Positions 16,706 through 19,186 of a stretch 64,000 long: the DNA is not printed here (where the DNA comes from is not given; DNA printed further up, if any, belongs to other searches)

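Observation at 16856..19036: GT-C-like membrane domain fused to a zinc-ribbon SAM methyltransferase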

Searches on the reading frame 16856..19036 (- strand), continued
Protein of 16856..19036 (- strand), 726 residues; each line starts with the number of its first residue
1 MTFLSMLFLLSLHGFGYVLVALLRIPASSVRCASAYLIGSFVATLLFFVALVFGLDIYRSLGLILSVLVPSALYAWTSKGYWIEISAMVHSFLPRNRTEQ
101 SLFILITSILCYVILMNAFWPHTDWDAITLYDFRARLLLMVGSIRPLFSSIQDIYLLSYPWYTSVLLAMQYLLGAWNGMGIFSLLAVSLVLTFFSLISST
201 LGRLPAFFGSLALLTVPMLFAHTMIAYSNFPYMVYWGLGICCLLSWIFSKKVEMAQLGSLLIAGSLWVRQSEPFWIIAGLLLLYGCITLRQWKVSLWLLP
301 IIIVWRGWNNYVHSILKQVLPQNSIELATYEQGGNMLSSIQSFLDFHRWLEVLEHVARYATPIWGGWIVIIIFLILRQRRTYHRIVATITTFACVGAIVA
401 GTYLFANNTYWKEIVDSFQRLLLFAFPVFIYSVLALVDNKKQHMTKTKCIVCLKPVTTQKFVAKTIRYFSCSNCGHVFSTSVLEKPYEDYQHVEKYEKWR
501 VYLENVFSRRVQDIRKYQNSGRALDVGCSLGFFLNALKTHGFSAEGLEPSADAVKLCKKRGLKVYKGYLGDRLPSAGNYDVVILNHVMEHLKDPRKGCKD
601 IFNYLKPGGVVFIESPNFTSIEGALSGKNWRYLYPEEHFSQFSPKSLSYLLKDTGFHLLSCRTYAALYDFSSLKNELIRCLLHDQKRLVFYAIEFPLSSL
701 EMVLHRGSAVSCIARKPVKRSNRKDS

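Call 58: predict_structure(alignment_id=A4)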
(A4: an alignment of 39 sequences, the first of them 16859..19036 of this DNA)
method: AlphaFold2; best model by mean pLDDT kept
length: 726 residues; sequences in the alignment: 39
mean_pLDDT: 89.2   pTM: 0.66
mean pLDDT of the five models: 89.2, 89.0, 88.1, 87.1, 86.5
residues with pLDDT >= 90: 491; 70-90: 186; 50-70: 43; < 50: 6
segments of 3 or more residues with pLDDT < 50: 441-444
pLDDT, mean of each block of 10 residues (from residue 1): 90 98 97 98 98 97 98 98 96 94 96 88 73 92 89 82 95 90 94 96 94 85 75 95 94 97 94 84 94 95 94 91 87 74 81 78 74 72 74 75 67 63 83 77 67 87 90 94 78 86 96 98 97 97 96 94 94 86 97 96 97 97 94 91 98 98 94 95 94 93 95 94 51
secondary structure, 60 per line:
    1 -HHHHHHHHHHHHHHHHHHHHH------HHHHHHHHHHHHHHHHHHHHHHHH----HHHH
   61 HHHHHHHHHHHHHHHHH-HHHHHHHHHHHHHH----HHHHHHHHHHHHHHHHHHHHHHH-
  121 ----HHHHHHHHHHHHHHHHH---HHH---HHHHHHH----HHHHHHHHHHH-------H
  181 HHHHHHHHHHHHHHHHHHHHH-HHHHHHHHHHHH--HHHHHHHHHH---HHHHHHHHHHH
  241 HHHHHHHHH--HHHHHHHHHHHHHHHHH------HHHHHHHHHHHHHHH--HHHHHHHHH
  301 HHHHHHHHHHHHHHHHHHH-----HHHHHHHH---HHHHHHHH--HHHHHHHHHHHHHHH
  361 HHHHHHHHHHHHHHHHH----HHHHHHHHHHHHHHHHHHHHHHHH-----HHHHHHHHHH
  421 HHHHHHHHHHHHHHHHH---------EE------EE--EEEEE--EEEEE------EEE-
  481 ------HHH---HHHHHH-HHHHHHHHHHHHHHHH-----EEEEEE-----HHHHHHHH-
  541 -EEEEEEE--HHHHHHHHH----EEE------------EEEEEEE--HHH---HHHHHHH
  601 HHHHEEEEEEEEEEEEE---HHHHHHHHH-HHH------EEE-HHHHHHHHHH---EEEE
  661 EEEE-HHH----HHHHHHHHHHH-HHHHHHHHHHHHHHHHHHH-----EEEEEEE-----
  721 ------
elements in order (helices of 4 or more, strands of 3 or more residues): H2-22 H29-52 H57-77 H79-92 H97-119 H125-141 H151-157 H162-172 H180-201 H203-214 H217-226 H230-249 H252-268 H275-289 H292-319 H325-332 H336-343 H346-377 H382-405 H411-437 E459-463 E466-470 E477-479 H493-498 H500-515 E521-526 H532-539 E542-548 H551-559 E564-566 E579-585 H594-604 E605-617 H621-629 E640-642 H644-653 E657-664 H673-683 H685-703 E709-715
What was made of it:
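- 17615..17692 (-): Zinc ribbon, C449xxC452-x18-C471xxC474. Beta-hairpins with pLDDT 87-94 (call 58).
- The full-length model gives no confident domain-domain arrangement (pTM 0.66, linker pLDDT below 50, call 58). The linker between the last TM helix (ends about residue 437) and the first zinc-ribbon cysteine (449) is very short (call 58).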

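Call 60: fold_search(model_id=the predicted structure, library=pdb)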
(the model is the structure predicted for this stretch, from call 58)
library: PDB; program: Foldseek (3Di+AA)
matches with E <= 10: 1778; with E <= 0.001: 863
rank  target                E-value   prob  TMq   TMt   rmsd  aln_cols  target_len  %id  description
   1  2p7h_A                1.0e-09  1.00  0.25  0.72   5.3       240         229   18  Crystal structure of a sam dependent methyl-transferase type 12 family protein (eca1738) from pectobacterium atrosepti (released 2007-04-03)
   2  2p7i_A                1.0e-09  1.00  0.24  0.72   5.2       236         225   18  CRYSTAL STRUCTURE OF a SAM dependent methyl-transferase type 12 family protein (ECA1738) FROM PECTOBACTERIUM ATROSEPTI (released 2007-04-03)
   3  5t6b_A                1.2e-09  1.00  0.27  0.46   6.7       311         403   19  X-ray structure of the KijD1 C3-methyltransfeerase, converted to monomeric form (released 2016-09-14)
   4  2p7h_B                1.3e-09  1.00  0.24  0.72   5.2       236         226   18  Crystal structure of a sam dependent methyl-transferase type 12 family protein (eca1738) from pectobacterium atrosepti (released 2007-04-03)
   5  5t6b_C                2.1e-09  1.00  0.25  0.44   5.4       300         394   18  X-ray structure of the KijD1 C3-methyltransfeerase, converted to monomeric form (released 2016-09-14)
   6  5t6b_D                2.2e-09  1.00  0.26  0.46   7.8       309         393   19  X-ray structure of the KijD1 C3-methyltransfeerase, converted to monomeric form (released 2016-09-14)
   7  3dli_A                2.4e-09  1.00  0.23  0.69  10.1       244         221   22  Crystal structure of a SAM dependent methyltransferase from Archaeoglobus fulgidus (released 2008-07-15)
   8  4rv9                  2.5e-09  1.00  0.25  0.42   7.1       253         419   17  Crystal structure of MtmC in complex with SAH (released 2015-02-04)
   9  5t6b_B                3.0e-09  1.00  0.27  0.46   6.4       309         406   19  X-ray structure of the KijD1 C3-methyltransfeerase, converted to monomeric form (released 2016-09-14)
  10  5t67_A                6.3e-09  1.00  0.27  0.46   5.1       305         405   18  x-ray structure of the KijD1 C3-methyltransferase from Actinomadura kijaniata in complex with SAH and dTDP-sugar produ (released 2016-09-14)
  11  3cc8                  6.6e-09  1.00  0.21  0.68   8.1       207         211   24  Crystal structure of a putative methyltransferase (bce_1332) from bacillus cereus atcc 10987 at 1.64 A resolution (released 2008-03-04)
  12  5t67_B                6.9e-09  1.00  0.26  0.46   5.2       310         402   18  x-ray structure of the KijD1 C3-methyltransferase from Actinomadura kijaniata in complex with SAH and dTDP-sugar produ (released 2016-09-14)
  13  1vlm_B                7.6e-09  1.00  0.24  0.74   4.0       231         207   21  Crystal structure of SAM-dependent methyltransferase, possible histamine N-methyltransferase (TM1293) from Thermotoga  (released 2004-08-24)
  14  1vlm_A                9.9e-09  1.00  0.24  0.74   4.1       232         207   21  Crystal structure of SAM-dependent methyltransferase, possible histamine N-methyltransferase (TM1293) from Thermotoga  (released 2004-08-24)
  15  4rvd                  1.1e-08  1.00  0.25  0.42   7.1       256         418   17  Crystal structure of MtmC in complex with SAM (released 2015-01-28)
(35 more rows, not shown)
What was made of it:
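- On TcaB9/TylC3-type sugar C-methyltransferases: TM normalised to TcaB9 is 0.46 (call 60).
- Closest known: TcaB9 / KijD1 / TylC3 nucleotide-sugar C-3-methyltransferases. Same: Foldseek E 1e-9 to 5e-8 over about 305 columns (call 60).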

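Call 66: list_cluster_members(proteins=[window:16859-19036:-])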
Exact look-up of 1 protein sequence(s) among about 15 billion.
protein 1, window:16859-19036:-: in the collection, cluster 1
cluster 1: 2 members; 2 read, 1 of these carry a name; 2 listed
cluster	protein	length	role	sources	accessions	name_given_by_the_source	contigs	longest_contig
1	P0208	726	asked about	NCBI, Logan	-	-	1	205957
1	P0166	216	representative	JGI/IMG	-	SAM-dependent methyltransferase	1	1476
